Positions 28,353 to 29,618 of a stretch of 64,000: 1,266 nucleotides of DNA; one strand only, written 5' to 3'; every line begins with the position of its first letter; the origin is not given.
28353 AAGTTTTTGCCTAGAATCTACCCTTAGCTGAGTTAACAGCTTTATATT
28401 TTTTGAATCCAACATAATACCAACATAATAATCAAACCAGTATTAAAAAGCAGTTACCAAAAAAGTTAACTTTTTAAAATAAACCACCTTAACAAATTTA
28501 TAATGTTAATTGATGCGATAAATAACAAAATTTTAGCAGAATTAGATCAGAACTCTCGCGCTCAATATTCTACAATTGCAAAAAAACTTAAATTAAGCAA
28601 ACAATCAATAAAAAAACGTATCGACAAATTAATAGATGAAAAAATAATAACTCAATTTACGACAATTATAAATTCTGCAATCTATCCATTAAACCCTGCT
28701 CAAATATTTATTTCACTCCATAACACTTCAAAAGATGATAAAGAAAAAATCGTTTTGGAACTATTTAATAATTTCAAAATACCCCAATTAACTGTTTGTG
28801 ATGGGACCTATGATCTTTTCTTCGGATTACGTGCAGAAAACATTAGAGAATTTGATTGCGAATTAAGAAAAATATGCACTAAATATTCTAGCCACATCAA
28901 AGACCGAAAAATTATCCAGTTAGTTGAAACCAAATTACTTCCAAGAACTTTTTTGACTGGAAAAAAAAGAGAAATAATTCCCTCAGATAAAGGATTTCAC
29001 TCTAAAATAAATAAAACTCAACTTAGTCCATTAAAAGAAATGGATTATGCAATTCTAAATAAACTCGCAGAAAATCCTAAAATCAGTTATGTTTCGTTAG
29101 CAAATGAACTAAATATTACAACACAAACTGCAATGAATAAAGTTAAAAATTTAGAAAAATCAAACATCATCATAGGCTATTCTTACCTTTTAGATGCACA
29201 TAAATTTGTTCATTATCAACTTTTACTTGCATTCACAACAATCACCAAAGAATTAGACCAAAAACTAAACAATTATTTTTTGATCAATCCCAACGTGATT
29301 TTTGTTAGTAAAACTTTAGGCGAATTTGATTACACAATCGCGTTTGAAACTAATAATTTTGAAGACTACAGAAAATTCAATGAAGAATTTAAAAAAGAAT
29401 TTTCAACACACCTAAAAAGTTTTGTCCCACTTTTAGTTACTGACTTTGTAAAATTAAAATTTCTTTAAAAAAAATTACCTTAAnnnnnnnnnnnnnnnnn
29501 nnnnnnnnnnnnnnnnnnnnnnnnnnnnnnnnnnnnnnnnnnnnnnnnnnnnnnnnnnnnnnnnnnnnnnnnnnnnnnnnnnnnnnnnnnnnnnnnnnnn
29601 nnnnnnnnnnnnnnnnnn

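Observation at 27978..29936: Lrp/AsnC regulator nest: two about 50%-identical paralogues flanking a divergent tandem-fused double-Lrp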

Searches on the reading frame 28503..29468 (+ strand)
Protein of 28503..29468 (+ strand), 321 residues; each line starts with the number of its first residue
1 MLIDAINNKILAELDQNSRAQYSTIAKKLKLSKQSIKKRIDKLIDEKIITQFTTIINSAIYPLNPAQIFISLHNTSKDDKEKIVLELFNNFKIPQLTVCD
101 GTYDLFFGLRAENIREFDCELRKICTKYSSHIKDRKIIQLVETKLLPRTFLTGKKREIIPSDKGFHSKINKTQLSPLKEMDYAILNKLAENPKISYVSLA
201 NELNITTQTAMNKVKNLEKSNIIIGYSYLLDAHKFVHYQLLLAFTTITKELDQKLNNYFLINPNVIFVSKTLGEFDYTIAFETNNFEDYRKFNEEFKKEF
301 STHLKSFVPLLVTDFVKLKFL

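Call 4: search_protein_families(library=pfam, proteins=[window:28503-29468:+], max_evalue=1)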
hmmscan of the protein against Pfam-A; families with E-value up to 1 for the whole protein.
window:28503-29468:+ (321 aa): 26 families (the best 25 are shown)
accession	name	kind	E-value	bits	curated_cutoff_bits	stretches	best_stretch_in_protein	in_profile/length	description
PF13404.12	HTH_AsnC-type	-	4.7e-18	65.2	27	2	3-43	1-41/42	AsnC-type helix-turn-helix domain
PF13412.12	HTH_24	-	2.9e-16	59.2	21.9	2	179-223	3-47/48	Winged helix-turn-helix DNA-binding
PF08279.18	HTH_11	-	1.8e-08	34.5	25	2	184-224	5-46/55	HTH domain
PF01047.28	MarR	-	2.5e-08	34.1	24.6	2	181-223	5-47/59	MarR family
PF12802.13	MarR_2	-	1.3e-06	28.9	27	2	177-223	3-50/61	MarR family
PF13730.12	HTH_36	-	1.3e-06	28.5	25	1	13-49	16-55/55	Helix-turn-helix domain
PF12840.13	HTH_20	-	6.5e-05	23.3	27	1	183-223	8-48/51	Helix-turn-helix domain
PF22451.2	NirdL-like_HTH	-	0.00013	21.9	27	2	196-223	19-46/47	Siroheme decarboxylase NirDL-like HTH domain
PF13601.12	HTH_34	-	0.0044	17.6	27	0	9-47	4-42/80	Winged helix DNA-binding domain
PF01037.27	AsnC_trans_reg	-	0.0063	16.8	25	1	263-294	22-53/73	Lrp/AsnC ligand binding domain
PF04967.18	HTH_10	-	0.02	15.1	23.1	0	15-43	19-47/53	HTH DNA binding domain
PF08280.17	HTH_Mga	-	0.025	15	23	1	14-43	14-43/59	M protein trans-acting positive regulator (MGA) HTH domain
PF09756.15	DDRGK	-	0.037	14.1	27.8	1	193-225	112-145/188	DDRGK domain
PF13545.12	HTH_Crp_2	-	0.053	13.9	27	0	194-224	23-53/70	Crp-like helix-turn-helix domain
PF05043.19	Mga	-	0.07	14.2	21.1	1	179-219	16-56/87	Mga helix-turn-helix domain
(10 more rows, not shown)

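Call 5: search_protein_families(library=ncbifam, proteins=[window:28503-29468:+], max_evalue=1)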
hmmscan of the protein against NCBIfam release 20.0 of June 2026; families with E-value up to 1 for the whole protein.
window:28503-29468:+ (321 aa): 22 families
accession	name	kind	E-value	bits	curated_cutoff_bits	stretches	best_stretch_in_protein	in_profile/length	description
NF040947.1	trans_reg_LysM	equivalog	3e-20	72.4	180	2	3-119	1-113/136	HTH-type transcriptional regulator LysM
NF053758.1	ChrTpTrnRegChrS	equivalog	3.9e-19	69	250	2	3-60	12-69/158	chromate efflux transcriptional regulator ChrS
NF008370.0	PRK11169.1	equivalog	3.1e-16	59.5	233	2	171-292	6-130/164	leucine-responsive transcriptional regulator Lrp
NF008384.0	PRK11179.1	equivalog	2.4e-14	53.4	227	2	2-118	6-121/153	transcriptional regulator AsnC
NF041395.1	TranRegLrpA1_Halo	equivalog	1.8e-13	50.7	250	2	3-54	3-54/142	HTH-type transcriptional regulator LrpA1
NF041396.1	TranRegLrp_Halo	equivalog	2.2e-12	47.1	190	2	179-298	5-121/149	HTH-type transcriptional regulator Lrp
NF040820.1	trans_reg_LrpA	equivalog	1.2e-10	41.4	250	2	3-59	2-58/141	HTH-type transcriptional regulator LrpA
TIGR01884.1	cas_HTH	subfamily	1.4e-09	37.6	60.2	2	171-223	134-186/202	CRISPR-associated CARF protein Csa3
NF040708.3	Siroheme_Dcarb_AhbA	equivalog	7.6e-08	32.2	140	2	195-254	18-77/144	siroheme decarboxylase subunit alpha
NF053606.1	Sta1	subfamily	8.2e-07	29.1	80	2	8-51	23-66/100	Sta1 family transcriptional regulator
NF040939.2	trans_reg_lrs14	equivalog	1.6e-06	28.1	90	2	9-51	25-68/103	Lrs14 family HTH-type transcriptional regulator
TIGR02702.1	SufR_cyano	equivalog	3.7e-06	26.8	178.8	2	8-56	4-52/208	iron-sulfur cluster biosynthesis transcriptional regulator SufR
NF040707.3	Siroheme_Dcarb_AhbB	equivalog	6.7e-05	22.6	125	1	19-57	13-51/146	siroheme decarboxylase subunit beta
NF038251.1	AdcR_fam_Zn_TF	equivalog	0.00098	19.4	175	1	9-51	40-81/143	zinc-dependent MarR family transcriptional regulator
TIGR04176.1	MarR_EPS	equivalog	0.0022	18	88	1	179-223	4-48/105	MarR family EPS-associated transcriptional regulator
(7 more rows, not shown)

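Call 13: find_homologous_proteins(query=window:28503-29468:+, max_evalue=0.001)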
Query window:28503-29468:+ (321 aa): 7 proteins with E <= 0.001 among 1845 candidates.
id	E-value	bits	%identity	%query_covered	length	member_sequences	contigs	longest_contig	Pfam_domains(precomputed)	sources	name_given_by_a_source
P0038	2.2e-202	689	100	100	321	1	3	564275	PF01047.29,PF13412.13,PF08279.19,PF13730.13,PF13404.13,PF12802.14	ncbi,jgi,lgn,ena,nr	ncbi:Lrp/AsnC family transcriptional regulator [Candidatus Woesearchaeota archaeon]|jgi:DNA-binding 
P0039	3.0e-29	120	31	91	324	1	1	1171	PF01047.29,PF12840.14,PF13412.13,PF13404.13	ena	-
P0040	8.4e-29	119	29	98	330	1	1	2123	PF01047.29,PF13412.13,PF13404.13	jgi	jgi:DNA-binding Lrp family transcriptional regulator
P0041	2.2e-27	114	26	94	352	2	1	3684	PF01047.29,PF12840.14,PF13412.13,PF08461.17,PF01022.27,PF01037.29,PF13404.13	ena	-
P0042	5.5e-21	93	28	95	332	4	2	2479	PF01047.29,PF12840.14,PF13412.13,PF01037.29,PF13404.13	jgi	jgi:Lrp/AsnC family transcriptional regulator, leucine-responsive regulatory protein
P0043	5.3e-18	84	25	95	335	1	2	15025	PF01047.29,PF12840.14,PF13412.13,PF01037.29,PF13404.13,PF12802.14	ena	-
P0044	2.6e-17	81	24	100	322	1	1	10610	PF01047.29,PF12840.14,PF13412.13,PF13404.13,PF12802.14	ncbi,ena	-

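Call 26: search_solved_structures(query=window:28503-29468:+, max_evalue=0.01)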
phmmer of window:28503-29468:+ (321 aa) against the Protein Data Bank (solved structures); distinct sequences matched with E-value up to 0.01: 14.
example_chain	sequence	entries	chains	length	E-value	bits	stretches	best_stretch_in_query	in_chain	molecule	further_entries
7fby_A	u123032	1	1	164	2.4e-07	33.7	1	3-121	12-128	Transcriptional regulatory protein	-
9w4v_A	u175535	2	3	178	3.3e-07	33.3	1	3-121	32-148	Uncharacterized HTH-type transcriptional regulator PH0140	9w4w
2gqq_A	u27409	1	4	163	1.4e-05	28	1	176-292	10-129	Leucine-responsive regulatory protein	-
2efo_A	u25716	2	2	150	7.5e-05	25.5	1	178-292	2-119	150aa long hypothetical transcriptional regulator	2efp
2efq_A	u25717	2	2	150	7.8e-05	25.5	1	178-292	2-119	150aa long hypothetical transcriptional regulator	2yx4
2e7w_A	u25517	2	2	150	7.8e-05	25.5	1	178-292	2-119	150aa long hypothetical transcriptional regulator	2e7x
2pmh_A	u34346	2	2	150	7.9e-05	25.5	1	178-292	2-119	150aa long hypothetical transcriptional regulator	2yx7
2efn_A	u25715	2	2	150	0.00011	25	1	178-292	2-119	150aa long hypothetical transcriptional regulator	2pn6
2cyy_A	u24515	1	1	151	0.00036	23.3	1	3-118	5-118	Putative HTH-type transcriptional regulator PH1519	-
2dbb_A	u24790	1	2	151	0.00037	23.3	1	3-109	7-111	Putative HTH-type transcriptional regulator PH0061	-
1ri7_A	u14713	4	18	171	0.00046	22.9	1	3-118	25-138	Putative transcriptional regulator | Putative HTH-type transcriptional regulator PH1519 | Uncharacterized HTH-type transcriptional regulator PH1519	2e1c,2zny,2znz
1i1g_A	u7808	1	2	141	0.0014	21.3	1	4-58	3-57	TRANSCRIPTIONAL REGULATOR LRPA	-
2l4a_A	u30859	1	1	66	0.0028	20.4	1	176-230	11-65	Leucine responsive regulatory protein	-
2cfx_A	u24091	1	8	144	0.0037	19.9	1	3-279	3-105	HTH-TYPE TRANSCRIPTIONAL REGULATOR LRPC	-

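Call 42: find_homologous_proteins(query=A2, max_evalue=1e-10)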
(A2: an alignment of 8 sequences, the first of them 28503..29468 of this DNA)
Query A2 (8 sequences) (321 aa, profile of the alignment): 77 proteins with E <= 1e-10 among 8000 candidates.
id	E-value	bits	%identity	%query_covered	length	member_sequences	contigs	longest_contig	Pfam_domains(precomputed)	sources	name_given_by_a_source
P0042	1.9e-128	446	28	95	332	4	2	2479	PF01047.29,PF12840.14,PF13412.13,PF01037.29,PF13404.13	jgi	jgi:Lrp/AsnC family transcriptional regulator, leucine-responsive regulatory protein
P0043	1.6e-127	443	25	95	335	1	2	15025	PF01047.29,PF12840.14,PF13412.13,PF01037.29,PF13404.13,PF12802.14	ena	-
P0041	2.5e-125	436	26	94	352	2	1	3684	PF01047.29,PF12840.14,PF13412.13,PF08461.17,PF01022.27,PF01037.29,PF13404.13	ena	-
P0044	3.0e-122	426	24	100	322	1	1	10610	PF01047.29,PF12840.14,PF13412.13,PF13404.13,PF12802.14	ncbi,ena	-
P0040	1.0e-121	424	29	98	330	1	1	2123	PF01047.29,PF13412.13,PF13404.13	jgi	jgi:DNA-binding Lrp family transcriptional regulator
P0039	1.1e-120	421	31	91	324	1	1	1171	PF01047.29,PF12840.14,PF13412.13,PF13404.13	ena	-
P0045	8.0e-117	408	22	96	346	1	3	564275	PF22451.3,PF08279.19,PF01978.26,PF01022.27,PF01037.29,PF13404.13,PF12802.14,PF01047.29,PF12840.14,PF13412.13,PF02650.21,PF13556.13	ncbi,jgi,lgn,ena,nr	ncbi:Lrp/AsnC family transcriptional regulator [Candidatus Woesearchaeota archaeon]|jgi:DNA-binding 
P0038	1.3e-110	388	100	100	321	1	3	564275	PF01047.29,PF13412.13,PF08279.19,PF13730.13,PF13404.13,PF12802.14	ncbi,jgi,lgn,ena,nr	ncbi:Lrp/AsnC family transcriptional regulator [Candidatus Woesearchaeota archaeon]|jgi:DNA-binding 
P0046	2.5e-106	374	27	97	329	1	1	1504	PF01047.29,PF13412.13,PF13404.13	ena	-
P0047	2.8e-106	373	29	97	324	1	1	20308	PF01047.29,PF13412.13,PF13404.13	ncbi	-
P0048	6.1e-106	372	28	97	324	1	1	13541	PF01047.29,PF13412.13,PF13404.13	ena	-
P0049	7.8e-106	372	29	97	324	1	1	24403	PF01047.29,PF13412.13,PF13404.13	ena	-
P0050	1.0e-105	372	28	97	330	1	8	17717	PF01047.29,PF13412.13,PF13404.13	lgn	-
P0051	1.8e-105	371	28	97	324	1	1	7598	PF01047.29,PF13412.13,PF13404.13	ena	-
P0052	1.2e-104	368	29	97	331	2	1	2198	PF01047.29,PF13412.13,PF08279.19,PF13404.13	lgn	-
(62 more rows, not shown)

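Call 53: search_protein_representatives(protein=window:28503-29468:+)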
Query: 321 residues. Proteins with E-value up to 0.001 (for the whole library): 3820; up to 1e-10: 1598; up to 1e-30: 34. The best 150 are listed.
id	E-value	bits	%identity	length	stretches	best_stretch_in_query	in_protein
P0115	3.2e-74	266.4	43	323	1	2-321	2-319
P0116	1.8e-73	263.9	43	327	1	3-320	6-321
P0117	5.7e-67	242.6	41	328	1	3-320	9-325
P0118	1.3e-64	234.9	41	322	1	1-320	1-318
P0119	3.4e-64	233.5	39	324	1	3-319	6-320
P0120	4.8e-56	206.7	39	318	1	1-320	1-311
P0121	1.6e-50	188.6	35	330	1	9-320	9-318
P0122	2.5e-50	188.0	36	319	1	7-318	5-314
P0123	6.1e-42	160.4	33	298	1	24-321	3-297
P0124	5.2e-41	157.4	29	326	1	3-313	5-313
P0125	2.1e-36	142.3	30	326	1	7-311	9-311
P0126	2.2e-35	138.9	31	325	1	2-307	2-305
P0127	2.4e-35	138.8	29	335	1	3-312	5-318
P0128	2.5e-35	138.8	28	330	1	3-315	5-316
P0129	1.0e-34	136.7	32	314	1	4-307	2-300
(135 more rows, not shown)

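Call 57: predict_structure(alignment_id=A3)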
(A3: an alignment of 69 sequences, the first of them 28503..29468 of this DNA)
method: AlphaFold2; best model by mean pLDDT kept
length: 321 residues; sequences in the alignment: 69
mean_pLDDT: 92.6   pTM: 0.88
mean pLDDT of the five models: 92.6, 92.6, 92.5, 91.6, 91.5
residues with pLDDT >= 90: 274; 70-90: 28; 50-70: 19; < 50: 0
segments of 3 or more residues with pLDDT < 50: none
pLDDT, mean of each block of 10 residues (from residue 1): 89 96 98 98 97 88 85 97 97 95 96 93 97 96 92 82 58 75 94 96 98 96 93 95 97 95 95 96 96 98 98 92 75
secondary structure, 60 per line:
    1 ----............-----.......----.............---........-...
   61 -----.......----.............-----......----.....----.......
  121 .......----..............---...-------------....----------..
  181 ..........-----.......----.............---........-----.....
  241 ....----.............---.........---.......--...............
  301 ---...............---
elements in order: H5-16 H22-28 H33-45 E49-56 E66-72 H77-89 E95-100 E105-109 H114-127 E132-145 E165-168 H179-190 H196-202 H207-219 E223-230 E236-244 H249-261 E265-273 E277-283 H286-300 E304-318

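Call 61: fold_search(model_id=the predicted structure, library=pdb)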
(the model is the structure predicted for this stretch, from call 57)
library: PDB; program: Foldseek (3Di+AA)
matches with E <= 10: 1612; with E <= 0.001: 49
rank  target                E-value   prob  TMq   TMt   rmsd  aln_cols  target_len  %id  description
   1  4ch7                  1.9e-15  1.00  0.61  0.63   5.6       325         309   14  Crystal structure of the siroheme decarboxylase NirDL (released 2014-07-30)
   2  4czc                  4.6e-15  1.00  0.60  0.63   5.7       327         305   13  Crystal structure of the siroheme decarboxylase NirDL in co-complex with iron-uroporphyrin III analogue (released 2014-07-30)
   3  7fby                  2.5e-07  1.00  0.36  0.71   2.9       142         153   24  Crystal Structure of PH0140 from Pyrococcus horikosii OT3 (released 2022-07-20)
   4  2cyy                  4.7e-07  1.00  0.36  0.72   2.8       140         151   23  Crystal structure of PH1519 from Pyrococcus horikosii OT3 (released 2006-09-19)
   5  2dbb_B                7.6e-07  1.00  0.39  0.80   2.1       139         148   22  Crystal structure of PH0061 (released 2006-06-15)
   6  9w4w                  9.6e-07  1.00  0.37  0.74   2.9       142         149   24  Structure of transcription factor in complex with L-Ile (released 2026-03-25)
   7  9w4v_A                1.3e-06  1.00  0.37  0.75   2.9       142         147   24  Structure of transcription factor in complex with D-allo-Ile (released 2026-03-25)
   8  3i4p                  2.2e-06  1.00  0.37  0.72   2.6       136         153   18  Crystal structure of AsnC family transcriptional regulator from Agrobacterium tumefaciens (released 2009-07-28)
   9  2e1c_MODEL_1_A        2.4e-06  1.00  0.37  0.75   2.6       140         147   23  Structure of Putative HTH-type transcriptional regulator PH1519/DNA Complex (released 2007-12-04)
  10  2dbb_A                2.9e-06  1.00  0.40  0.83   2.4       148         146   20  Crystal structure of PH0061 (released 2006-06-15)
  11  2p6t_B                2.9e-06  1.00  0.39  0.76   2.7       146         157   18  CRYSTAL STRUCTURE OF TRANSCRIPTIONAL REGULATOR NMB0573 and L-LEUCINE COMPLEX FROM NEISSERIA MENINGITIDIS (released 2007-04-03)
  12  2pmh                  2.9e-06  1.00  0.37  0.72   2.9       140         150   19  Crystal structure of Thr132Ala of ST1022 from Sulfolobus tokodaii (released 2008-04-22)
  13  2p6t_F                3.7e-06  1.00  0.37  0.71   3.2       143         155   19  CRYSTAL STRUCTURE OF TRANSCRIPTIONAL REGULATOR NMB0573 and L-LEUCINE COMPLEX FROM NEISSERIA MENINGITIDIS (released 2007-04-03)
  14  2p5v_G                4.7e-06  1.00  0.39  0.75   2.7       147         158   18  Crystal Structure of Transcriptional Regulator NMB0573 from Neisseria Meningitidis (released 2007-04-03)
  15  2cg4_A                4.7e-06  1.00  0.36  0.69   3.4       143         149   23  Structure of E.coli AsnC (released 2006-04-04)
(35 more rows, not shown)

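Call 63: search_solved_structures(query=A3, max_evalue=0.001, show_alignments=0)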
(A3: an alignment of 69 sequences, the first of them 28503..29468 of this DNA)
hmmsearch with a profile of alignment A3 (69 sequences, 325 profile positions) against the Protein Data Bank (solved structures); distinct sequences matched with E-value up to 0.001: 36.
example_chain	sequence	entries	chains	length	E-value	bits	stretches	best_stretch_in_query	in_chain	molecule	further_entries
7fby_A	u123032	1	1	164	7.2e-26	94.1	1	3-151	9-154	Transcriptional regulatory protein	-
9w4v_A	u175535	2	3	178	1.7e-25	92.9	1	3-149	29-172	Uncharacterized HTH-type transcriptional regulator PH0140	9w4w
2cyy_A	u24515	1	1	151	2.4e-24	89.1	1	4-127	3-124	Putative HTH-type transcriptional regulator PH1519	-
1ri7_A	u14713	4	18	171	2.8e-24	88.9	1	4-127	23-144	Putative transcriptional regulator | Putative HTH-type transcriptional regulator PH1519 | Uncharacterized HTH-type transcriptional regulator PH1519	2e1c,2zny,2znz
1i1g_A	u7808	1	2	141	3.5e-24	88.6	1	6-131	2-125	TRANSCRIPTIONAL REGULATOR LRPA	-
2cfx_A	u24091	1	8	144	2.5e-21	79.2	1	174-296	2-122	HTH-TYPE TRANSCRIPTIONAL REGULATOR LRPC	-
2efo_A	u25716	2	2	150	2.4e-19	72.7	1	6-123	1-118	150aa long hypothetical transcriptional regulator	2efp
2e7w_A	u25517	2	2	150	5.1e-19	71.6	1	6-123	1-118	150aa long hypothetical transcriptional regulator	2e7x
2pmh_A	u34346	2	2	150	5.3e-19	71.5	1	6-123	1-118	150aa long hypothetical transcriptional regulator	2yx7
2efn_A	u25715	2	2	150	7e-19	71.2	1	6-123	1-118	150aa long hypothetical transcriptional regulator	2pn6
2efq_A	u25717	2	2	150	8.4e-19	70.9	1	6-123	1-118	150aa long hypothetical transcriptional regulator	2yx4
2dbb_A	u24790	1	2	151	1.3e-18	70.3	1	3-134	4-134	Putative HTH-type transcriptional regulator PH0061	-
4pcq_A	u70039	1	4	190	6.7e-18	67.9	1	4-127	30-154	Possible transcriptional regulatory protein (Probably Lrp/AsnC-family)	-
2cg4_A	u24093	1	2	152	1.9e-17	66.4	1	171-315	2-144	REGULATORY PROTEIN ASNC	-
2gqq_A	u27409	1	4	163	4.9e-17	65.1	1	172-318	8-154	Leucine-responsive regulatory protein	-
4ch7_A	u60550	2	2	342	9.4e-05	24.7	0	22-124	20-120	NIRD-LIKE PROTEIN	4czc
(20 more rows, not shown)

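Call 68: find_related_loci(query=A5, collection=metagenome_contigs, flank=3000)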
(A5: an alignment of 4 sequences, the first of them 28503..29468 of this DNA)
Query A5 (321 aa) in metagenome_contigs; peptide patterns used: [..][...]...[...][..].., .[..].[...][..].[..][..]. (x = any residue, [..] = any of these).
360 stretches matched a pattern; 5 encode a relative of the query (tblastn E <= 1e-3); 5 distinct loci.
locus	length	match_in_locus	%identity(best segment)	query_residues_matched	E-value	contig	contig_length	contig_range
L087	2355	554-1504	45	3-321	3e-90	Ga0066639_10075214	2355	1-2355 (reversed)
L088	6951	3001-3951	43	3-321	1e-78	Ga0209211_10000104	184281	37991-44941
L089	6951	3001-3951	43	3-321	1e-78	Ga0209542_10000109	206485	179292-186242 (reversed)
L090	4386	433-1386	43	2-321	6e-76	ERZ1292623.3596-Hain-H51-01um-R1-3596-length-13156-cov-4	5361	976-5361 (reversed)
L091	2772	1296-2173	41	17-320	3e-57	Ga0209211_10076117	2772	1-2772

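Call 87: search_protein_families(library=padloc, proteins=[window:28503-29468:+], max_evalue=0.001)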
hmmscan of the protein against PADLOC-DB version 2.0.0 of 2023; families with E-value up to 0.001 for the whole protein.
window:28503-29468:+ (321 aa): 12 families
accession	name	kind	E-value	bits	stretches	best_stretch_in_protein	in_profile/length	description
PDLC01434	CasR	-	4.5e-11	41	2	169-223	117-171/191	"CAS-I,CAS-II,CAS-III,CAS-IV,CAS-V,CAS-VI; associated_signaling"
PDLC01848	CARF3--CARF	-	7.3e-08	30.3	0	8-55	140-185/197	-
PDLC01268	CasR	-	8.6e-08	30.3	0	172-223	120-167/179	"CAS-I,CAS-II,CAS-III,CAS-IV,CAS-V,CAS-VI; associated_signaling"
PDLC01866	CARF3--CARF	-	1.2e-07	29.9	1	6-51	140-185/207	-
PDLC03963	SoFic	-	3.3e-06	24.7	0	178-227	292-341/361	-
PDLC01850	CARF3--CARF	-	5e-06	24.5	1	166-222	132-188/209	-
PDLC01044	Csa3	-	1.5e-05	23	0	175-220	132-176/194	Type I-A associated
PDLC01852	CARF3--CARF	-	5e-05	21.3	0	6-50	144-188/208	-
PDLC01860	CARF3--CARF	-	0.00038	18.6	0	7-53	145-191/210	-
PDLC01438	Csa3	-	0.00043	18.4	0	7-76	150-214/305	"CAS-I,CAS-II,CAS-III,CAS-IV,CAS-V,CAS-VI; associated_signaling"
PDLC01858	CARF3--CARF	-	0.00086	17.3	0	3-51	142-189/204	-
PDLC01879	CARF3--CARF_TM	-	0.00088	17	0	9-65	160-211/222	-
